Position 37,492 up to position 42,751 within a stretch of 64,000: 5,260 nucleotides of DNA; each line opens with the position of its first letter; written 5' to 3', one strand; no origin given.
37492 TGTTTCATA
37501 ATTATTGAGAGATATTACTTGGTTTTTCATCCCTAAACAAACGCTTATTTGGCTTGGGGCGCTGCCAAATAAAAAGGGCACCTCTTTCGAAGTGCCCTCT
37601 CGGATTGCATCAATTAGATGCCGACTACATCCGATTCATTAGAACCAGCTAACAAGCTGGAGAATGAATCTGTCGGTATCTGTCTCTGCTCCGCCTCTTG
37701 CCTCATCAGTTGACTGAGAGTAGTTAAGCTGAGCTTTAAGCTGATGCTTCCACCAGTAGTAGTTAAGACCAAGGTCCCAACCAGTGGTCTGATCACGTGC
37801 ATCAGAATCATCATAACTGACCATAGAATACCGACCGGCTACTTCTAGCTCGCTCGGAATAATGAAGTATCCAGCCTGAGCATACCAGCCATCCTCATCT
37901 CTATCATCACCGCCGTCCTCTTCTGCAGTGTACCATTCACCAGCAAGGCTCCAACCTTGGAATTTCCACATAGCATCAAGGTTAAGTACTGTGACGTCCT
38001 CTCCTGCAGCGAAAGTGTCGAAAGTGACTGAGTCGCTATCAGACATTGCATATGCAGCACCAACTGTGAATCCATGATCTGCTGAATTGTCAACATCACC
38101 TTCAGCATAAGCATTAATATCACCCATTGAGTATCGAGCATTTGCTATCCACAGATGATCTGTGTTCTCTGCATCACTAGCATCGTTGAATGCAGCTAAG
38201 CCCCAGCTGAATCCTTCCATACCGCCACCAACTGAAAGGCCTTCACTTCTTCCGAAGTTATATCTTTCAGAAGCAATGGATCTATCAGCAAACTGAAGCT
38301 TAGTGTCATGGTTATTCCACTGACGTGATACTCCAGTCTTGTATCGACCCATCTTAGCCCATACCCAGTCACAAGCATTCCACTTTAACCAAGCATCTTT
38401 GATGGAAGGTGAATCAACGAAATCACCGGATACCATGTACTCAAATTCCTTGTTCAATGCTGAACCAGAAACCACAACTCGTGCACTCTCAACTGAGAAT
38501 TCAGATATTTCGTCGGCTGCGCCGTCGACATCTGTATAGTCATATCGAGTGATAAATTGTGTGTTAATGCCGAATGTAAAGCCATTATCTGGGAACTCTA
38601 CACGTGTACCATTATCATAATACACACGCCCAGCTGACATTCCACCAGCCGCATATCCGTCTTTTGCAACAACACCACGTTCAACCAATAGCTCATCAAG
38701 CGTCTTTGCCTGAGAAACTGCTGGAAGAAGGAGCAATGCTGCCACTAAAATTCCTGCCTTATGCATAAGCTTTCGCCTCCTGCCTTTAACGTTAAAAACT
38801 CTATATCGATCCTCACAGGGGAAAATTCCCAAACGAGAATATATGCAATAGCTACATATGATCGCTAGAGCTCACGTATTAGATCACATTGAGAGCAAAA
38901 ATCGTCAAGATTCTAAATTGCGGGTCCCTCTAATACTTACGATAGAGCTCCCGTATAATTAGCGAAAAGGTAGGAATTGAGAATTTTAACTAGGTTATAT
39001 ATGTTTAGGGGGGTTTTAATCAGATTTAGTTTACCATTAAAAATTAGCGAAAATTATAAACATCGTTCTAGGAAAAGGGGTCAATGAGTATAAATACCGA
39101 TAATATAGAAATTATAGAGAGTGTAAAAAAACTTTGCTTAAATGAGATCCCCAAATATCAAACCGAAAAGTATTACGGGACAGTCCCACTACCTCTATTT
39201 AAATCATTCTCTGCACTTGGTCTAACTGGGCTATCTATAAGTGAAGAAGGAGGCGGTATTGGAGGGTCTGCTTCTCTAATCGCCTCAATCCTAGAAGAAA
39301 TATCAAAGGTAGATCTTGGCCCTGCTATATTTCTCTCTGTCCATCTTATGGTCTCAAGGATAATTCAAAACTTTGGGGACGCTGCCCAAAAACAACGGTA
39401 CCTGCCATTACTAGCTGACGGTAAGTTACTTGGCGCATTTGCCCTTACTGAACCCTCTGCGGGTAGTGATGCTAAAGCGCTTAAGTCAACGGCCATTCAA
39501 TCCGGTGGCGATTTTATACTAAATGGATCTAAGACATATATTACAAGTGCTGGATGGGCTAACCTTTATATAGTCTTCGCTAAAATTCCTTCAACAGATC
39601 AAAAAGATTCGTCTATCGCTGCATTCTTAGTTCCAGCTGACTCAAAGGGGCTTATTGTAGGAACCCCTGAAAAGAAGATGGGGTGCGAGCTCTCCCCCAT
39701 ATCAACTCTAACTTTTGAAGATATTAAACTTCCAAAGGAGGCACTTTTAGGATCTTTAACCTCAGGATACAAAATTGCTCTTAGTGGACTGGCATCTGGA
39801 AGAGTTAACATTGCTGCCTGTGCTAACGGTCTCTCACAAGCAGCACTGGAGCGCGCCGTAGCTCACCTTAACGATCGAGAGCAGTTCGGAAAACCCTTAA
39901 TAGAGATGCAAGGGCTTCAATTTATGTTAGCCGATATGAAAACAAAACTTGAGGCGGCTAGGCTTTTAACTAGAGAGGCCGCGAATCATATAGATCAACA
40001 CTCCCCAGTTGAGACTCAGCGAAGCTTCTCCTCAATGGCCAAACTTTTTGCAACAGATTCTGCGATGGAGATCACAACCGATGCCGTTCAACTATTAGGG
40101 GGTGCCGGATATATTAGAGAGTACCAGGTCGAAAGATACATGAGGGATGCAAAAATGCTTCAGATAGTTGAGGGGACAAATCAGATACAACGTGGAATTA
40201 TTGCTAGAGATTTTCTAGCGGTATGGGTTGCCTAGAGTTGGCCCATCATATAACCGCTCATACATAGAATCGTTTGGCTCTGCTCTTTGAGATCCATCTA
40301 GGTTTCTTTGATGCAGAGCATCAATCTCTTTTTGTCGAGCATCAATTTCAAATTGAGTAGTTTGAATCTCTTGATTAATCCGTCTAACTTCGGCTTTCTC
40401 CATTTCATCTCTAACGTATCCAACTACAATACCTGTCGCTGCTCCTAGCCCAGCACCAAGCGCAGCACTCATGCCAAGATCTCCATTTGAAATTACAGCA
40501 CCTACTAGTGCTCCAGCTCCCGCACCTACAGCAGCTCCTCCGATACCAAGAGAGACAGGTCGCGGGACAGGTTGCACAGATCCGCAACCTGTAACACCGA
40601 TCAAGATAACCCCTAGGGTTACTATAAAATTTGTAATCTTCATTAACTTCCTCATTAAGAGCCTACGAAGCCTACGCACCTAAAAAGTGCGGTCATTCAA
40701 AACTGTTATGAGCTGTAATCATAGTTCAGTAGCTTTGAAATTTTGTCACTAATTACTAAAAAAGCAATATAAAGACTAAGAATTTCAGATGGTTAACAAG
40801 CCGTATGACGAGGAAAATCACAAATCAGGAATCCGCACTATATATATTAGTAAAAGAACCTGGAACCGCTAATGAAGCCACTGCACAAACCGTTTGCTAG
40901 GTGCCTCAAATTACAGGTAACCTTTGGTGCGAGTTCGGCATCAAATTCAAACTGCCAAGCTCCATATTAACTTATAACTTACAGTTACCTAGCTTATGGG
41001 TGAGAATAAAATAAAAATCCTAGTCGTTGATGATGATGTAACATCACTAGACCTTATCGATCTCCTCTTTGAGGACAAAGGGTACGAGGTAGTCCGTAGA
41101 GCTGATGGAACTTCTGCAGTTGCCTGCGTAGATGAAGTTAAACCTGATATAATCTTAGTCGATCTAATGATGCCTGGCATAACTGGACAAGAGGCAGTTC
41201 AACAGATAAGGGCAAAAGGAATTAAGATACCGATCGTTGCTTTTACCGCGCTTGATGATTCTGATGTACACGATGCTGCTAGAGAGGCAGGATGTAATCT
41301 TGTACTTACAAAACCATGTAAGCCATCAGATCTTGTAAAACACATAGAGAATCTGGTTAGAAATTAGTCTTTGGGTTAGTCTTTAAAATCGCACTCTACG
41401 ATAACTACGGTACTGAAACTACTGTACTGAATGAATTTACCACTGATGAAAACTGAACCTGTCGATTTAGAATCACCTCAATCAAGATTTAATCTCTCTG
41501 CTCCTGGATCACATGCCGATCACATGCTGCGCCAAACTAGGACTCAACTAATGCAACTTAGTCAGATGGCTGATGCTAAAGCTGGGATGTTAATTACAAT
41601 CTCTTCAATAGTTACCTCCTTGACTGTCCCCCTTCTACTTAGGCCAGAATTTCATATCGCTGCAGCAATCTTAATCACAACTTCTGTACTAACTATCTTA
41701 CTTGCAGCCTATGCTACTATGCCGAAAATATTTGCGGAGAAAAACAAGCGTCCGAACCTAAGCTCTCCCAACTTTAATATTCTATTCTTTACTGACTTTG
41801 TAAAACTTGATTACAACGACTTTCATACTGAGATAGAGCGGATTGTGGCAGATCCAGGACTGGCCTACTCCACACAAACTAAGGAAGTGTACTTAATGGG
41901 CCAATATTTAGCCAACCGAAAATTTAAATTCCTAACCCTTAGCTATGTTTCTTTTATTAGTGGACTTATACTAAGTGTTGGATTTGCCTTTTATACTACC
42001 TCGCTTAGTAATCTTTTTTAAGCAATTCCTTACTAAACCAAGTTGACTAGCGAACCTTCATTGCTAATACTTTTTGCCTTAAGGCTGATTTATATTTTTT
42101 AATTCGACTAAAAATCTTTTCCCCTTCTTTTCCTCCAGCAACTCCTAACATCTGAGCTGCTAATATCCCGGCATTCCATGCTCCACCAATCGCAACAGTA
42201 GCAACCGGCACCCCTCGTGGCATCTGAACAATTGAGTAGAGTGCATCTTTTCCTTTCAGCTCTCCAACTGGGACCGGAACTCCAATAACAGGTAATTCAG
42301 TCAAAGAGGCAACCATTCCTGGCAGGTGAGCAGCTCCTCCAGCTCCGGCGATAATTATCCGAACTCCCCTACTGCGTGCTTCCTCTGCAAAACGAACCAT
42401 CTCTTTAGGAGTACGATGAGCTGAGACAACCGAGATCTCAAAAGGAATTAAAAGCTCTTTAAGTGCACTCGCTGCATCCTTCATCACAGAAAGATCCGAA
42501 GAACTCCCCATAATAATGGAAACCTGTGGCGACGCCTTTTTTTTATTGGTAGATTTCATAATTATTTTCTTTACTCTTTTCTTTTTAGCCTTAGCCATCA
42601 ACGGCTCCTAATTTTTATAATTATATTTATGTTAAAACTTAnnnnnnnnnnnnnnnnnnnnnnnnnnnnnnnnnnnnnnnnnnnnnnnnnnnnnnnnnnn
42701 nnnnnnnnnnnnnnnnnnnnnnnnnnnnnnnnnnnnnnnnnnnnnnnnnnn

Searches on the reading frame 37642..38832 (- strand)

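Call 65: search_protein_families(library=pfam, max_evalue=0.00001, proteins=[window:37642-38832:-])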
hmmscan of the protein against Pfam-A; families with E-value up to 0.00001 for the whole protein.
window:37642-38832:- (397 aa): 2 families
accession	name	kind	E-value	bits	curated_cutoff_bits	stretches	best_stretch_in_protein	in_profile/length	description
PF07396.17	Porin_O_P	-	5.1e-20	72.5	20.9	1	95-392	7-365/370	Phosphate-selective porin O and P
PF13609.12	Porin_4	-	5.6e-06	26.8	27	1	254-384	154-279/310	Gram-negative porin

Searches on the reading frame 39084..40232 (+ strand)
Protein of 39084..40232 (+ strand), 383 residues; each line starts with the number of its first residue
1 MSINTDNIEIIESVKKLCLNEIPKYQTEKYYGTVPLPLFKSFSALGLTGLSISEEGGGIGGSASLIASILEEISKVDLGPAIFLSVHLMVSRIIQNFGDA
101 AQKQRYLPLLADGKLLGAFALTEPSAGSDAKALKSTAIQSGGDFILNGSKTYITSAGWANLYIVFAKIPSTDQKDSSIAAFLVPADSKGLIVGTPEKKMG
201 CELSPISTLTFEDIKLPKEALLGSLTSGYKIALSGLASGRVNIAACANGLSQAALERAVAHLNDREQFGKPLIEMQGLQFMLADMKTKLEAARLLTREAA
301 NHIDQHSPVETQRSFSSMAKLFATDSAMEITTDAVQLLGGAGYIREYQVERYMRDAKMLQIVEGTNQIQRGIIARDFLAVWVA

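Call 65: search_protein_families(library=pfam, max_evalue=0.00001, proteins=[window:39084-40232:+])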
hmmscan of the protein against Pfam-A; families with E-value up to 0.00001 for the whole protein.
window:39084-40232:+ (383 aa): 5 families
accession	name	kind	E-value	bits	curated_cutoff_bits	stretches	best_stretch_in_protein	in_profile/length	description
PF00441.29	Acyl-CoA_dh_1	-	8.4e-48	162.8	22.4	1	227-376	2-148/150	Acyl-CoA dehydrogenase, C-terminal domain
PF02770.24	Acyl-CoA_dh_M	-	4e-24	85.1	33.3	1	118-213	1-96/97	Acyl-CoA dehydrogenase, middle domain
PF08028.16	Acyl-CoA_dh_2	-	2.2e-21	77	22.7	1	243-366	3-133/134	Acyl-CoA dehydrogenase, C-terminal domain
PF02771.21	Acyl-CoA_dh_N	-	9.9e-19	68.2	22.9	1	8-114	5-113/113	Acyl-CoA dehydrogenase, N-terminal domain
PF22924.1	ACOX_C_alpha1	-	3.4e-06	27.4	27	1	278-368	68-159/169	Acyl-CoA oxidase, C-alpha1 domain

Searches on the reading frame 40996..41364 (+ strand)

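Call 65: search_protein_families(library=pfam, max_evalue=0.00001, proteins=[window:40996-41364:+])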
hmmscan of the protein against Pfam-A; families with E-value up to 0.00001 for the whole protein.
window:40996-41364:+ (123 aa): 1 family
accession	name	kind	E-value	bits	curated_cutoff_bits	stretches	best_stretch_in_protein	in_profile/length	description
PF00072.30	Response_reg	-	3.1e-26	92.1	30.2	1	8-118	1-111/111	Response regulator receiver domain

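Call 103: search_protein_families(library=padloc, max_evalue=0.01, proteins=[window:40996-41364:+])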
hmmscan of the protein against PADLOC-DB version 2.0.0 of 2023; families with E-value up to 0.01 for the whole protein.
window:40996-41364:+ (123 aa): 3 families
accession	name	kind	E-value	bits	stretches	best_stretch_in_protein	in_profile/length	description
PDLC04055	PD-T4-6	-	1.7e-07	28.4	1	5-122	365-484/496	-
PDLC00405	SduA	-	1.3e-06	26.2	1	4-66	5-67/323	DUF4263 domain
PDLC04725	PDC-M60B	-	2.7e-05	22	1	5-67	3-67/158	-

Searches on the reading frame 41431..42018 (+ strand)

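Call 67: search_protein_families(library=pfam, max_evalue=0.00001, proteins=[window:41431-42018:+])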
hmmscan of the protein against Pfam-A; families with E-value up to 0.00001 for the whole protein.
window:41431-42018:+ (196 aa): 1 family
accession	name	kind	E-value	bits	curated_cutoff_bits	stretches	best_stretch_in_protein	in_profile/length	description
PF18967.5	PycTM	-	2e-17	64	27.2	1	72-178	7-107/107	Pycsar effector protein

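Call 103: search_protein_families(library=padloc, max_evalue=0.01, proteins=[window:41431-42018:+])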
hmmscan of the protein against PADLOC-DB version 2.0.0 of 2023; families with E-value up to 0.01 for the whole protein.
window:41431-42018:+ (196 aa): 7 families
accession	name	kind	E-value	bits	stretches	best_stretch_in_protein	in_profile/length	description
PDLC02363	PycTM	-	5.3e-10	37.4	1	41-189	17-153/154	-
PDLC02364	PycTM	-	3.3e-09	35.3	1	35-182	11-149/160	-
PDLC00668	Effector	-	3.5e-07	28.3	1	31-186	12-175/184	2TM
PDLC00691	Effector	-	7.1e-07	27.3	1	43-187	17-166/176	2TM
PDLC00700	Effector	-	7.1e-05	20.8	1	74-183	60-161/173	2TM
PDLC02365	PycTM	-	0.00018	19.9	1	32-181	4-154/165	-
PDLC00711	Effector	-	0.00096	17.4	1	46-177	24-150/164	2TM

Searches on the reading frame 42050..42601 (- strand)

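Call 67: search_protein_families(library=pfam, max_evalue=0.00001, proteins=[window:42050-42601:-])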
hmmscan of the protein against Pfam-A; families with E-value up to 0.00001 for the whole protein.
window:42050-42601:- (184 aa): 1 family
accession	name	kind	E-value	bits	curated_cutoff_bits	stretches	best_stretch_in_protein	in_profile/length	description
PF00731.26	AIRC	-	1.1e-60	203.9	30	1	26-175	1-146/148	AIR carboxylase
